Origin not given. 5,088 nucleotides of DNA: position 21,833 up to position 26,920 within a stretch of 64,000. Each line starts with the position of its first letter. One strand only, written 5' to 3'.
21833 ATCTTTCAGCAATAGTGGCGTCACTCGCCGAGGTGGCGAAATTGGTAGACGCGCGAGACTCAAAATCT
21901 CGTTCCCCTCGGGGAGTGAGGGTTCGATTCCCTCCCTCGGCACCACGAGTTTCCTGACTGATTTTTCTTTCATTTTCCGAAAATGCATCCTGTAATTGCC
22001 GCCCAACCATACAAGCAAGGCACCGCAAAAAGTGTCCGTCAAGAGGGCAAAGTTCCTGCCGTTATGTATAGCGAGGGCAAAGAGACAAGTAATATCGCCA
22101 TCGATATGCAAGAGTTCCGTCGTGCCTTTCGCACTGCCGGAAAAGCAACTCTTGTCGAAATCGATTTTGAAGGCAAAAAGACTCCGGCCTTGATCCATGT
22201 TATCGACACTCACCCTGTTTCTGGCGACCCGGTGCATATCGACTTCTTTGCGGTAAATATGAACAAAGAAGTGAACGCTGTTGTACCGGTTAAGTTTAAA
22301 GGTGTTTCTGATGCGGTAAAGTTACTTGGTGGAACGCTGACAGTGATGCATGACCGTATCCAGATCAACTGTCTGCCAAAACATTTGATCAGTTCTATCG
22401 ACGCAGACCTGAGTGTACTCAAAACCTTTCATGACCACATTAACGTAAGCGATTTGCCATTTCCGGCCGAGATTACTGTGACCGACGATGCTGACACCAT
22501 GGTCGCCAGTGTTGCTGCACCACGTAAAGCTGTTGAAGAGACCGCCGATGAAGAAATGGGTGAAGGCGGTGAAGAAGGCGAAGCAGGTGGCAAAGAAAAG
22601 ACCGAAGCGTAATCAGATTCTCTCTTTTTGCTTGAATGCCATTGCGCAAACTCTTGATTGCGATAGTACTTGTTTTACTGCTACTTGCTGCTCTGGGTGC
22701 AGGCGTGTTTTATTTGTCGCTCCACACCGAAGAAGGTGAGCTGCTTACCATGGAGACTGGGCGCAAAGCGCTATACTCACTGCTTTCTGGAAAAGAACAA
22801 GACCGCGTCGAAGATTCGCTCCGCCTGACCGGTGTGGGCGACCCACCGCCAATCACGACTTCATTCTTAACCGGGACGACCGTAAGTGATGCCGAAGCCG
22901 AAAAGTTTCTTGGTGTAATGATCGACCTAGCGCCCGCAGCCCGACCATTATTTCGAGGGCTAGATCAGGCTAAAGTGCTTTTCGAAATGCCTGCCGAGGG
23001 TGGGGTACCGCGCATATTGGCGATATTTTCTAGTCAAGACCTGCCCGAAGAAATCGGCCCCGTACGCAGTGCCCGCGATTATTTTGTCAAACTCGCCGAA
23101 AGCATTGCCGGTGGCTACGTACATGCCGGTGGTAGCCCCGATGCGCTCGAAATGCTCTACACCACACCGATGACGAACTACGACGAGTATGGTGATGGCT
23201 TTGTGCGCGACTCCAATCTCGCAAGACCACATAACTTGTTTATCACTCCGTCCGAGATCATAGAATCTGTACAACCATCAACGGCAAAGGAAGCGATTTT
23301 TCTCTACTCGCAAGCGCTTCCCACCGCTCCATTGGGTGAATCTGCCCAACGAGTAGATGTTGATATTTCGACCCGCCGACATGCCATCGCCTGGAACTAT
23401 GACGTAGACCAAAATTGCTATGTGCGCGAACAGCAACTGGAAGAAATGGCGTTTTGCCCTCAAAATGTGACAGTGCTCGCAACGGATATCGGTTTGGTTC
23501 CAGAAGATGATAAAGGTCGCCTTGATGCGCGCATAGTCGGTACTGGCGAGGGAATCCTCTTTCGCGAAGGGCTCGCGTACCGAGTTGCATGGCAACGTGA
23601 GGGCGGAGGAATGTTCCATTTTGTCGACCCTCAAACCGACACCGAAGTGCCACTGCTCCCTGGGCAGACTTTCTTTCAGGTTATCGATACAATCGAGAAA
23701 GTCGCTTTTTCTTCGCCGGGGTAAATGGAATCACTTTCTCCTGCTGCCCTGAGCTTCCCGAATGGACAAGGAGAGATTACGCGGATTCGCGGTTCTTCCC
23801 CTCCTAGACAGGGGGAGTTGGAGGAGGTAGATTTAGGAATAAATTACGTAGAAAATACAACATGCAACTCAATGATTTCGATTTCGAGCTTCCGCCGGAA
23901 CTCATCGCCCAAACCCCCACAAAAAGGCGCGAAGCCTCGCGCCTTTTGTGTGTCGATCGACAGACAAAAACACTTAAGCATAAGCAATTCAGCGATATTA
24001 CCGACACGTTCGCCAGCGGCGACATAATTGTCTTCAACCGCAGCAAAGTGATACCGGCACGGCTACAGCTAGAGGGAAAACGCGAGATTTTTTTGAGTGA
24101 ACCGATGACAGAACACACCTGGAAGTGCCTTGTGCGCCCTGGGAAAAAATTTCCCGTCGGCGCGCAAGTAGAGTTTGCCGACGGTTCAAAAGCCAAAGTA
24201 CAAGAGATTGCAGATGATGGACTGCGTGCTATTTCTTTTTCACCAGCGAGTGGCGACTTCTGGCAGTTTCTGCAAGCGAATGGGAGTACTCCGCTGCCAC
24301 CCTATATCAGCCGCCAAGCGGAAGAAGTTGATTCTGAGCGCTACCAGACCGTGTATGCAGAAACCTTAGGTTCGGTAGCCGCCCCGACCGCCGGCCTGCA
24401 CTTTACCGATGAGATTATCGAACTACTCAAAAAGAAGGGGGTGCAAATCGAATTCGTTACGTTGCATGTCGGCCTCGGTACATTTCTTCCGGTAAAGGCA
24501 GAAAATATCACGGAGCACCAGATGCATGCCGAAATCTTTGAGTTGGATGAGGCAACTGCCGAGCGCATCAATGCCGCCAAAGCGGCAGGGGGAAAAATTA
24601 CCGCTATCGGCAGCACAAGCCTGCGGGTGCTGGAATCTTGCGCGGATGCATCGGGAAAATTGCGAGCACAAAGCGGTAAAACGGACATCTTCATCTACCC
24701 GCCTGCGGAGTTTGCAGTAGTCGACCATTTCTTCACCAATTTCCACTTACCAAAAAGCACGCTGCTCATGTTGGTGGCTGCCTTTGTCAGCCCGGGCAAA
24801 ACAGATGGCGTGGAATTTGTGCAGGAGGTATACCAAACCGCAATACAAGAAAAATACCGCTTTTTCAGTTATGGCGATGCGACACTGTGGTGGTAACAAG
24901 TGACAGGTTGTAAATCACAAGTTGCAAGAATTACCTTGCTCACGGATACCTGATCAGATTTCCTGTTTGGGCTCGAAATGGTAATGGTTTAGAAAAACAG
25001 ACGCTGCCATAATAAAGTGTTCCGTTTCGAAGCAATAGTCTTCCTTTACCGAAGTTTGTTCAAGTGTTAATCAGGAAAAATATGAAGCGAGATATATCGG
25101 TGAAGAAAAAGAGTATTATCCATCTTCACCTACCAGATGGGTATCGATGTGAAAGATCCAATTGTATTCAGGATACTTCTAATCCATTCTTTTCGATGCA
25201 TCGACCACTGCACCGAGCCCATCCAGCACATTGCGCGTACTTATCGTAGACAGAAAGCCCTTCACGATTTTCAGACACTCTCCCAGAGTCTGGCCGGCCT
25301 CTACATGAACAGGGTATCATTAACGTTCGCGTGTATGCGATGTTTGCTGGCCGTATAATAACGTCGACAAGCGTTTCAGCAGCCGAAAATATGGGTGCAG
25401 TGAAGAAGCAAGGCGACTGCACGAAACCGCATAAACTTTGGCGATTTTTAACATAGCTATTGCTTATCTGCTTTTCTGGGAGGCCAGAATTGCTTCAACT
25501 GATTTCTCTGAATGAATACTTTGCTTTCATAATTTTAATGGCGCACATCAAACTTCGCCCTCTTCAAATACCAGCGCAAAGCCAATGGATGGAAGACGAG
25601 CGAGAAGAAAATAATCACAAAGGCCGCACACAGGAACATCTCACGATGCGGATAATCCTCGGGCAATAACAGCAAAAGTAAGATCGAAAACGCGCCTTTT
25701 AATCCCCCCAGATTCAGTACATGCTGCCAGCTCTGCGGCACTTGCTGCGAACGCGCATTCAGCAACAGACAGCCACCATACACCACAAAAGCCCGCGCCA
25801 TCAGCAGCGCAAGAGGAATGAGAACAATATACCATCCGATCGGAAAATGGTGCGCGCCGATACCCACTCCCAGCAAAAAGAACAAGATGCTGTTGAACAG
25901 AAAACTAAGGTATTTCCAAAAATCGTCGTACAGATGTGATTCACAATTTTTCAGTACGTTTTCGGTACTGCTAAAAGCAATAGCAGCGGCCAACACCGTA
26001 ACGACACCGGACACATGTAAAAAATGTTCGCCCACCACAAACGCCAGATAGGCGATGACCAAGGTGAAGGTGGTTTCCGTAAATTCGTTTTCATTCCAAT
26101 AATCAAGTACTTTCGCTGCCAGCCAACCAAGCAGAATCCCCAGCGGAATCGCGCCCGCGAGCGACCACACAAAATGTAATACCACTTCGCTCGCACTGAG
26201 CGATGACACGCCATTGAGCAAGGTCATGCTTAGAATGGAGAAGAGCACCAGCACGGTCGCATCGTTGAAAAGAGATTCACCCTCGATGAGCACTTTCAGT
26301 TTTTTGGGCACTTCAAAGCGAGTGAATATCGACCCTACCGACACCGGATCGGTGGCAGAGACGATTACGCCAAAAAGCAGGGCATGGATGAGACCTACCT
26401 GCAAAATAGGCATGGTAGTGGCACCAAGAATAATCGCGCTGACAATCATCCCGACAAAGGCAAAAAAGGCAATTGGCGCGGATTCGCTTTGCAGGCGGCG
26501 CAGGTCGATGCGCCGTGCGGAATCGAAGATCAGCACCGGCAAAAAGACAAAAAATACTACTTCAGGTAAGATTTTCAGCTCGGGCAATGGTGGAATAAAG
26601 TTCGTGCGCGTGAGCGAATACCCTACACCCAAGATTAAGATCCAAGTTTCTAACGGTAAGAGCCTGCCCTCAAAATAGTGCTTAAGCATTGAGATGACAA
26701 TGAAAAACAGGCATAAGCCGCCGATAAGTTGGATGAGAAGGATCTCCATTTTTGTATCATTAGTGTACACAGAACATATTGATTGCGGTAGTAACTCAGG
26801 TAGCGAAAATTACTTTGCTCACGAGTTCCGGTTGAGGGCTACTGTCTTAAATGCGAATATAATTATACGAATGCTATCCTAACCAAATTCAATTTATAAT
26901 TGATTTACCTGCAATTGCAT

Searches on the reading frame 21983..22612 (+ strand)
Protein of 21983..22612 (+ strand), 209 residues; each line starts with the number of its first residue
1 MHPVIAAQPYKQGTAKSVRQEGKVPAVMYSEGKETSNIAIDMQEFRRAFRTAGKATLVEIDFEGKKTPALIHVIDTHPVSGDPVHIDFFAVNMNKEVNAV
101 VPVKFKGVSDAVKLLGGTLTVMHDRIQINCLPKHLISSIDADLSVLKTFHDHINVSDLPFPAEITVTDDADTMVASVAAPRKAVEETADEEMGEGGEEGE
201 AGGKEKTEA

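Call 91: search_protein_families(library=pfam, proteins=[window:21983-22612:+], max_evalue=0.001)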
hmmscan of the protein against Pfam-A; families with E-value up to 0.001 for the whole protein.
window:21983-22612:+ (209 aa): 2 families
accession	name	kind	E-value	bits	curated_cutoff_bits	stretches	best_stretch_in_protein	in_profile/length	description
PF14693.11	Ribosomal_TL5_C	-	3.1e-19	69.5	27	1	97-181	2-84/84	Ribosomal protein TL5, C-terminal domain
PF01386.24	Ribosomal_L25p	-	2.2e-18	66.9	23.6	1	12-88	10-82/82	Ribosomal L25p family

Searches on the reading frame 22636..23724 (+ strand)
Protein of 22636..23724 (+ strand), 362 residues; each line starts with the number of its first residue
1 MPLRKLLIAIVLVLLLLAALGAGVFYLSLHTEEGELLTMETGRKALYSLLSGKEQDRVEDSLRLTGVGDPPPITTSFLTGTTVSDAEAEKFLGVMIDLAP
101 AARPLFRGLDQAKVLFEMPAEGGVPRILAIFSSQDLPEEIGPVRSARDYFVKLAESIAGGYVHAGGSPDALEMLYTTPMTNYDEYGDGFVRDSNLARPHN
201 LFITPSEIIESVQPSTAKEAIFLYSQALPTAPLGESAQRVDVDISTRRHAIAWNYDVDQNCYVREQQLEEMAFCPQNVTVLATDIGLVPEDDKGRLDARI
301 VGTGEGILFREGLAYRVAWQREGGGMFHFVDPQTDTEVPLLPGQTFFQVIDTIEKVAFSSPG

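Call 7: search_protein_families(library=pfam, proteins=[window:22636-23724:+], max_evalue=0.001)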
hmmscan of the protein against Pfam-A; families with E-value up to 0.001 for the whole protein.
window:22636-23724:+ (362 aa): 2 families
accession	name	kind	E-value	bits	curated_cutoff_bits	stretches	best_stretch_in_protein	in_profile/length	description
PF11258.13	DUF3048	-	4.5e-32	111.7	25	1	78-213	1-143/148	Protein of unknown function (DUF3048) N-terminal domain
PF17479.7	DUF3048_C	-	4.1e-13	50.1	25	1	241-346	2-113/114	Protein of unknown function (DUF3048) C-terminal domain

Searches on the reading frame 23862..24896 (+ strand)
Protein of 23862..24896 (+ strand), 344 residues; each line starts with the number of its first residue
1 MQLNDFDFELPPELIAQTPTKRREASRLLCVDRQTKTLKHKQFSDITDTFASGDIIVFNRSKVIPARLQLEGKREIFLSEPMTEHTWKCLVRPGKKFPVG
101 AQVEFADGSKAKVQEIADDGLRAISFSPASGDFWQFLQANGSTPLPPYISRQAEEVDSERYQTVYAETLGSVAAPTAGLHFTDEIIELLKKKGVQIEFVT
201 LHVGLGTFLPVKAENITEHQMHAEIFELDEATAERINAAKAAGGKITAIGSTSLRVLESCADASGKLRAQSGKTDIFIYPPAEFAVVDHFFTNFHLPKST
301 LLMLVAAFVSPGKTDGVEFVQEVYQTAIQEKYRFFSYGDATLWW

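Call 7: search_protein_families(library=pfam, proteins=[window:23862-24896:+], max_evalue=0.001)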
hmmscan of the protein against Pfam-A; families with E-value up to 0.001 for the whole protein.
window:23862-24896:+ (344 aa): 1 family
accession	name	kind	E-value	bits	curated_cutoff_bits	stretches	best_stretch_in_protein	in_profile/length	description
PF02547.20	Queuosine_synth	-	4.3e-124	414.3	25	1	3-342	1-321/322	Queuosine biosynthesis protein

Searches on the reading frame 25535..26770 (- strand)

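Call 7: search_protein_families(library=pfam, proteins=[window:25535-26770:-], max_evalue=0.001)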
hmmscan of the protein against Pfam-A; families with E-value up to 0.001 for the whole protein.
window:25535-26770:- (411 aa): 1 family
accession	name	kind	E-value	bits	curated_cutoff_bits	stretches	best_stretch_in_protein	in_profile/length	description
PF00999.27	Na_H_Exchanger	-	2.6e-51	175.1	26.2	1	38-403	16-374/375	Sodium/hydrogen exchanger, transmembrane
